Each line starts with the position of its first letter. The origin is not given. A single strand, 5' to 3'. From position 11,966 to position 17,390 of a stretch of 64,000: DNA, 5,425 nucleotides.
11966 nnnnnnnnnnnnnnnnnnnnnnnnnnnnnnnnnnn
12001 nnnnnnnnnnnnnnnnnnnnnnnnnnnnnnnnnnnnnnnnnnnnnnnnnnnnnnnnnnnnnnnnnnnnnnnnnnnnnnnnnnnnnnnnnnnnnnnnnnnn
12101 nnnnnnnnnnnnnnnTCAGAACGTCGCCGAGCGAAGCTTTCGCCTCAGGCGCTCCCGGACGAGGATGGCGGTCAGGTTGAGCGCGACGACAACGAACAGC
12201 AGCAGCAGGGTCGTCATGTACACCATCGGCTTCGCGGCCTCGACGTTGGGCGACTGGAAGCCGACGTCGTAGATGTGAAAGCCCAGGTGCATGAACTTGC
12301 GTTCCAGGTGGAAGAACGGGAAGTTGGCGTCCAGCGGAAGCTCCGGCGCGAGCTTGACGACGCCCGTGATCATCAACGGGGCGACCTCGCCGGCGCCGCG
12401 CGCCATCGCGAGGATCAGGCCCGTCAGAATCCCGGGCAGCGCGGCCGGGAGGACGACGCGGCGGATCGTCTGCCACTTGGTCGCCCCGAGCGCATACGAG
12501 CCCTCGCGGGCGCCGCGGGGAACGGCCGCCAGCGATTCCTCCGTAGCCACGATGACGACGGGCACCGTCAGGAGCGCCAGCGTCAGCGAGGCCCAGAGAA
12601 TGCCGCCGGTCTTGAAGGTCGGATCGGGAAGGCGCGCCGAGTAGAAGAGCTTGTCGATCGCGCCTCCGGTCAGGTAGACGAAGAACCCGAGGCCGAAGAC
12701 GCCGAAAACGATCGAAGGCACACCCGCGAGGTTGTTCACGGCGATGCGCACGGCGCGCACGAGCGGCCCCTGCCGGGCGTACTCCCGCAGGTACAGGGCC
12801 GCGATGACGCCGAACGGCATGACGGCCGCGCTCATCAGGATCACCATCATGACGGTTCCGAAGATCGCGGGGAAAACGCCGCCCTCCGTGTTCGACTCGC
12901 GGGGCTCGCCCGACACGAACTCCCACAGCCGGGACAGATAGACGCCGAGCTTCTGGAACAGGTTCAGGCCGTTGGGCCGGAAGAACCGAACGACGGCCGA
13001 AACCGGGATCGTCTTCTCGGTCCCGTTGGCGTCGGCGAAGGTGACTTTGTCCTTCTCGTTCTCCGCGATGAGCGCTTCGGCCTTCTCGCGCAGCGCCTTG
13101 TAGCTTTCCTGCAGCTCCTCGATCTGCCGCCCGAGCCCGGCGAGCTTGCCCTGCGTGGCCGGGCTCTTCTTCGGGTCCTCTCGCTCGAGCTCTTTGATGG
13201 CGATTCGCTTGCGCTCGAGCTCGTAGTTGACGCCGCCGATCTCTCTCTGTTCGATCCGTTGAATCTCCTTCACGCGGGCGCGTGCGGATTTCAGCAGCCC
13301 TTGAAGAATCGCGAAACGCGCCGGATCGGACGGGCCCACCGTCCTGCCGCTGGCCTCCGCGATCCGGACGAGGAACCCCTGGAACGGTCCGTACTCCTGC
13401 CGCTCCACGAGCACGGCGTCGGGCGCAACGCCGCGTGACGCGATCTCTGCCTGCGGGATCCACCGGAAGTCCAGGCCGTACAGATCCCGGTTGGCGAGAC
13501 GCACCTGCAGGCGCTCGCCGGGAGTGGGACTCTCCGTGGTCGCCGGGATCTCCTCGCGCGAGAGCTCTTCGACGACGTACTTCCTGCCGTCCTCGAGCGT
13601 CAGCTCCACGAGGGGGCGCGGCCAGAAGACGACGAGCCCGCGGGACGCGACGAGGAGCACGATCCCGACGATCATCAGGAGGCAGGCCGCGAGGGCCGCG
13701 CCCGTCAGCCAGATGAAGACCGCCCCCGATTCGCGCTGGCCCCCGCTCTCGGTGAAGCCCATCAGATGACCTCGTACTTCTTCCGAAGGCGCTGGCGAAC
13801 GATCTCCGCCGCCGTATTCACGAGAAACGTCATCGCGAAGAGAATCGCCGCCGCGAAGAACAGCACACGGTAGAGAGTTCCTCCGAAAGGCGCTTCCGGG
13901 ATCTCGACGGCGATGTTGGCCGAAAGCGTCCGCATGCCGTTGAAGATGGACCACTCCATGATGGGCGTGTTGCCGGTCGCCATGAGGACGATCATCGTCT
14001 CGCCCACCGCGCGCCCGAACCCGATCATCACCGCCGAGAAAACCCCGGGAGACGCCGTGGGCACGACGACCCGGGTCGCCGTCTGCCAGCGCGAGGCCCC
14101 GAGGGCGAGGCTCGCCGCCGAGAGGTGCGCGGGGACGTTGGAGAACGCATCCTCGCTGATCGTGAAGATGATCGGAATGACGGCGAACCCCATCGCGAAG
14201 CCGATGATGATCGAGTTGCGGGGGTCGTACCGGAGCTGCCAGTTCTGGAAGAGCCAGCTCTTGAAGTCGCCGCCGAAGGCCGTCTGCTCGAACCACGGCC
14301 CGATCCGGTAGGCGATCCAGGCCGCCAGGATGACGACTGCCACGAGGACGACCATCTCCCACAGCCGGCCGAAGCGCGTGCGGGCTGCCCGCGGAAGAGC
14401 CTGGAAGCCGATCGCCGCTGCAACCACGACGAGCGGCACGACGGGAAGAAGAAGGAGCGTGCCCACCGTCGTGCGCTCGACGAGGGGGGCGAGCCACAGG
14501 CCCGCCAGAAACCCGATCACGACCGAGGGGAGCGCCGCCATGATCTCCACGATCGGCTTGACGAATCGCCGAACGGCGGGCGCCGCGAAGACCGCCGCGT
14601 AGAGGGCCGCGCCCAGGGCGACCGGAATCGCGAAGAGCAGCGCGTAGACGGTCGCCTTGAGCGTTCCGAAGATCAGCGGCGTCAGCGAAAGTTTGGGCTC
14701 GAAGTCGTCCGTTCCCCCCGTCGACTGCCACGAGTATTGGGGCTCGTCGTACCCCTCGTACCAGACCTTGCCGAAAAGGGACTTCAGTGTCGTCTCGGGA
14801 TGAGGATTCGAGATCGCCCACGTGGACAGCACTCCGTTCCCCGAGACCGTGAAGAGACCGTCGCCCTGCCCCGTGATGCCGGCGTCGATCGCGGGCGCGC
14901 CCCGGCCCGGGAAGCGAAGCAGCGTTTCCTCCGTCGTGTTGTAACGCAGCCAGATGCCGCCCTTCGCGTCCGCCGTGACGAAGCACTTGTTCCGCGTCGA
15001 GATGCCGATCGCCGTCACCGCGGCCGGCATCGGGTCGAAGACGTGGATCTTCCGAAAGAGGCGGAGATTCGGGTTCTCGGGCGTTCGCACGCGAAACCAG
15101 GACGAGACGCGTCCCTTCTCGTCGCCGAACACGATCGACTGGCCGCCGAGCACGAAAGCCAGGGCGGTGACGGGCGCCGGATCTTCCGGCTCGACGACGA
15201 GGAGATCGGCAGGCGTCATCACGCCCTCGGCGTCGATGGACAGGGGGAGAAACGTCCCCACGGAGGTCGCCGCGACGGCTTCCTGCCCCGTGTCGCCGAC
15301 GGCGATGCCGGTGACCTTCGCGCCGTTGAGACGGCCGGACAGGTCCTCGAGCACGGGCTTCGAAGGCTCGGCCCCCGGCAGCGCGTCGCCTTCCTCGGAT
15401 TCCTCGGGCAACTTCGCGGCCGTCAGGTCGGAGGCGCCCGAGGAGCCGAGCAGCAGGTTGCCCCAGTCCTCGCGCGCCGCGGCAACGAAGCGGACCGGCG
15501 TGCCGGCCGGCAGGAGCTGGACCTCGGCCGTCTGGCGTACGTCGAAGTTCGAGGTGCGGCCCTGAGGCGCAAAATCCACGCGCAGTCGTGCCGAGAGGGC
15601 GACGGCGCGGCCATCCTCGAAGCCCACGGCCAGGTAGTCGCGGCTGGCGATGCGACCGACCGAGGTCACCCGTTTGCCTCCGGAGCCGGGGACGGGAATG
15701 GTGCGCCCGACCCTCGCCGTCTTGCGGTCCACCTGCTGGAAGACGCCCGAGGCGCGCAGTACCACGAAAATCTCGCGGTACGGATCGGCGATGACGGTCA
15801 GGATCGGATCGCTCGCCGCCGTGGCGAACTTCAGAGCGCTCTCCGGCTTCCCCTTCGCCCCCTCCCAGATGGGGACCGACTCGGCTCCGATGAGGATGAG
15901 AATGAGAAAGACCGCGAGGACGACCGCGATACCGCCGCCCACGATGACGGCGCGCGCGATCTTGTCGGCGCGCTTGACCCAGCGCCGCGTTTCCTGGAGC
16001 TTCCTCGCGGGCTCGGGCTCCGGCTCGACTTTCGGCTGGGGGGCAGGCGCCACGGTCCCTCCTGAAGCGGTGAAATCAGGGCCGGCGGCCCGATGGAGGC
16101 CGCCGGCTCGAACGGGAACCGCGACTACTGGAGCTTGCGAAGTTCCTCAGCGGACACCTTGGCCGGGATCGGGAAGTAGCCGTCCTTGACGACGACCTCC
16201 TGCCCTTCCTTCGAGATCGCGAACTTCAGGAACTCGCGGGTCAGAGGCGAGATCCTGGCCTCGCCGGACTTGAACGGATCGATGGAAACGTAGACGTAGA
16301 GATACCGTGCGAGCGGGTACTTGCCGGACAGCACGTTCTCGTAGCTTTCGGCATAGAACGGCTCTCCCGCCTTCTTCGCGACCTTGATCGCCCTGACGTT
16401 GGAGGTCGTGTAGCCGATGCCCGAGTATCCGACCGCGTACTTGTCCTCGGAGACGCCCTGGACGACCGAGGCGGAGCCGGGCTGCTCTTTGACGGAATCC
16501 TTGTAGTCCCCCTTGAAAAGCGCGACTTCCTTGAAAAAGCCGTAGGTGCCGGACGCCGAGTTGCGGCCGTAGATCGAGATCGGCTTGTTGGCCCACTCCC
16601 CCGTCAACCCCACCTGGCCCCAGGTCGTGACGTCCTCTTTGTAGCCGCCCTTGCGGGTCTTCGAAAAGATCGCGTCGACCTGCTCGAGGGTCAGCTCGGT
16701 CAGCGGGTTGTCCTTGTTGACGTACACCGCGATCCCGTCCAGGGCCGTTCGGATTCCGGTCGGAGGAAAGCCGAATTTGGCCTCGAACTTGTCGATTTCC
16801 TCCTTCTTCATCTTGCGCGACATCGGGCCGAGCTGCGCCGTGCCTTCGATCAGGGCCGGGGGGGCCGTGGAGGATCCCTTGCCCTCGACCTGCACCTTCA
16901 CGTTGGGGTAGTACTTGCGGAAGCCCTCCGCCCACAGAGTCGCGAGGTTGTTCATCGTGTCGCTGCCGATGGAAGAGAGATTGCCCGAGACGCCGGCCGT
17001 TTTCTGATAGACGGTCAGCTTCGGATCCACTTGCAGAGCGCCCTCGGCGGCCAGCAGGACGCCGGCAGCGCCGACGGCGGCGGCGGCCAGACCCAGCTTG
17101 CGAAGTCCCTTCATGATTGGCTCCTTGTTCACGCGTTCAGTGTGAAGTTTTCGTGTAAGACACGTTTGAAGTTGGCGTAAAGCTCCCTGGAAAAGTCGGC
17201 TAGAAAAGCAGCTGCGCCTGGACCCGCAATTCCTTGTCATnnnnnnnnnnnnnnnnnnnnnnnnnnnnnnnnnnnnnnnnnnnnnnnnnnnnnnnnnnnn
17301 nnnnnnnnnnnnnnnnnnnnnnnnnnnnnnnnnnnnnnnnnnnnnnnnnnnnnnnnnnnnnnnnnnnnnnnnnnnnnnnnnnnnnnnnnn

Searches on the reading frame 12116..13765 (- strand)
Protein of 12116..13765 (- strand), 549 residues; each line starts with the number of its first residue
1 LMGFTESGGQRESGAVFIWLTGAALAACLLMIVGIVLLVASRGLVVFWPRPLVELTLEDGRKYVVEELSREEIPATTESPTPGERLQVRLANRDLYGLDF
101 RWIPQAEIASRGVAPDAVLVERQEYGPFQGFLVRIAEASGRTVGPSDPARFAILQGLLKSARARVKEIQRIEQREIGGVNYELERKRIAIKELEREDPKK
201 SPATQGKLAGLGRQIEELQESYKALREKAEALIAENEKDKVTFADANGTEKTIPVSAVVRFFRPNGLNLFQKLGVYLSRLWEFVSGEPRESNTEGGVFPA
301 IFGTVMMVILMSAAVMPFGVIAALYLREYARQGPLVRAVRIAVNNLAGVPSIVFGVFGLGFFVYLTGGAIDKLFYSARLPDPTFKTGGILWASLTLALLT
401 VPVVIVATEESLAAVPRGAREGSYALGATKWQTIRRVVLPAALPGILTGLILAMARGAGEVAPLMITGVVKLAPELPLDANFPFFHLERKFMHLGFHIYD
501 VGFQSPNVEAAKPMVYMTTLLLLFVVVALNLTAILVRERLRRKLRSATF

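Call 68: search_protein_families(library=pfam, proteins=[window:12116-13765:-], max_evalue=0.001)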
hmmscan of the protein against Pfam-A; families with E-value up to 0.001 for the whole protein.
window:12116-13765:- (549 aa): 1 family
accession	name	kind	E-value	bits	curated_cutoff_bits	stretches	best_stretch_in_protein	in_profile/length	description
PF00528.27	BPD_transp_1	-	1.8e-15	57.6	26.4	1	317-545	3-183/184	Binding-protein-dependent transport system inner membrane component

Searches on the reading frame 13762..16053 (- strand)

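Call 10: search_protein_families(library=pfam, proteins=[window:13762-16053:-], max_evalue=0.001)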
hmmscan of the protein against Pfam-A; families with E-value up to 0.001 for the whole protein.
window:13762-16053:- (763 aa): 1 family
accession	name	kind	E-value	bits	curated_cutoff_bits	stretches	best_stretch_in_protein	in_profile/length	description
PF00528.27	BPD_transp_1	-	5.4e-11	43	26.4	1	480-758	2-184/184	Binding-protein-dependent transport system inner membrane component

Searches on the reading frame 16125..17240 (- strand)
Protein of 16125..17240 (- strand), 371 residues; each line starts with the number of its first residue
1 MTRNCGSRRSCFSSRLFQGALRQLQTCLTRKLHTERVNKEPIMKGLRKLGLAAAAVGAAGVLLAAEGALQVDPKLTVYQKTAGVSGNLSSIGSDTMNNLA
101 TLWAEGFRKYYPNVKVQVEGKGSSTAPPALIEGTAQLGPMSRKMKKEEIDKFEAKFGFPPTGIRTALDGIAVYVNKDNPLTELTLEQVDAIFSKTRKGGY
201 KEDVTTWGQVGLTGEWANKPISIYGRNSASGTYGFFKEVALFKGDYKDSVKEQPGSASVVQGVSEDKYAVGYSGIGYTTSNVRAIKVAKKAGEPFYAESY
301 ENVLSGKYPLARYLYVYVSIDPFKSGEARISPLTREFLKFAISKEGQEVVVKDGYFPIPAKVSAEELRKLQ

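Call 10: search_protein_families(library=pfam, proteins=[window:16125-17240:-], max_evalue=0.001)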
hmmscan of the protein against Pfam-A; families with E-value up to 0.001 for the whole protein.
window:16125-17240:- (371 aa): 2 families
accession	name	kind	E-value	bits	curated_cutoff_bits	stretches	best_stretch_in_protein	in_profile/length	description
PF12849.12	PBP_like_2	-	5.8e-34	118.5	27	1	81-345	5-267/267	PBP superfamily domain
PF12727.12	PBP_like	-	0.0003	20.5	27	1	106-281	3-157/193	PBP superfamily domain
